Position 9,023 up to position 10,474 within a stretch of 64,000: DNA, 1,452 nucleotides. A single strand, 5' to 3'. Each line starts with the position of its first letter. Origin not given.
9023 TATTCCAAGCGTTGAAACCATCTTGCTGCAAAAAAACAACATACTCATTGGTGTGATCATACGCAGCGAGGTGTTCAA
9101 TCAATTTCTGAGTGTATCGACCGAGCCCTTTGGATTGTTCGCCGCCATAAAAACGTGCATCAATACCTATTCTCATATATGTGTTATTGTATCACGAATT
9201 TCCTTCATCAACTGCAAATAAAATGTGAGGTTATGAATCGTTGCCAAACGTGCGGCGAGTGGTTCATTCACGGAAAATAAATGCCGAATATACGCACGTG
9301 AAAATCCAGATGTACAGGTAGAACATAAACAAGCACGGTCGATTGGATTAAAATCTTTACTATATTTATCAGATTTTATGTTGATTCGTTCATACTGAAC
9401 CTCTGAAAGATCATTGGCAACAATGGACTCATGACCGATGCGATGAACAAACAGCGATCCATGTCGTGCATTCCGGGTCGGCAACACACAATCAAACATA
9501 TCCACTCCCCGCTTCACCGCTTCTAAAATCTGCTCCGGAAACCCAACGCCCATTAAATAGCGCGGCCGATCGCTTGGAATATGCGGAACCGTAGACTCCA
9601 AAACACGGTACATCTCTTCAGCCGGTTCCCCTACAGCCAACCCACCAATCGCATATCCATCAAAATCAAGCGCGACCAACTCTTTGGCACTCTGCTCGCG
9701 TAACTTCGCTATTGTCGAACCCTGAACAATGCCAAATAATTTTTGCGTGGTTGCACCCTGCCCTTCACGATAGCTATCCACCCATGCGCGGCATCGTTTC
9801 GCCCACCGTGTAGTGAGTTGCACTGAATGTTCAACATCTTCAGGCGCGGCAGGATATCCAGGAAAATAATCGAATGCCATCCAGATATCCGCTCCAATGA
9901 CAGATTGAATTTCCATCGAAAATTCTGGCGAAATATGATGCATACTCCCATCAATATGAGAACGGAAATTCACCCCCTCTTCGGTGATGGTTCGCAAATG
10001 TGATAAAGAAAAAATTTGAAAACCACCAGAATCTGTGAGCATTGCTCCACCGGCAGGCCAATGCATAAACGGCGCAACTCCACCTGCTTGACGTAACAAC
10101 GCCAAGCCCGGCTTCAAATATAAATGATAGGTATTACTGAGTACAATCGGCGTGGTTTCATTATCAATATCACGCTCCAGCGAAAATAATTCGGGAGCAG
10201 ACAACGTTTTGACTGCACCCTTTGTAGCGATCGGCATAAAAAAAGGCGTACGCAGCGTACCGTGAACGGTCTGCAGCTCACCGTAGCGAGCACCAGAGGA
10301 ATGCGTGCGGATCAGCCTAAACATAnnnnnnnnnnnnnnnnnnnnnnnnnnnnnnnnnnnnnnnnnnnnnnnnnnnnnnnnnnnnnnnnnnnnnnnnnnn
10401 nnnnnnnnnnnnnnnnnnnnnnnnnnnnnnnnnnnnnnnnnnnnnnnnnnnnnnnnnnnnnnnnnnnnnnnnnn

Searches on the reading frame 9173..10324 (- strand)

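Call 9: search_protein_families(library=pfam, proteins=[window:9173-10324:-], max_evalue=0.001)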
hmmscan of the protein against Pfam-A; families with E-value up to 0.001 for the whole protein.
window:9173-10324:- (383 aa): 1 family
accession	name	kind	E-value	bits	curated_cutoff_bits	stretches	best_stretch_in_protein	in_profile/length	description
PF01702.25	TGT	-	4.4e-138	460.6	26.3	1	11-381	2-340/357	Queuine tRNA-ribosyltransferase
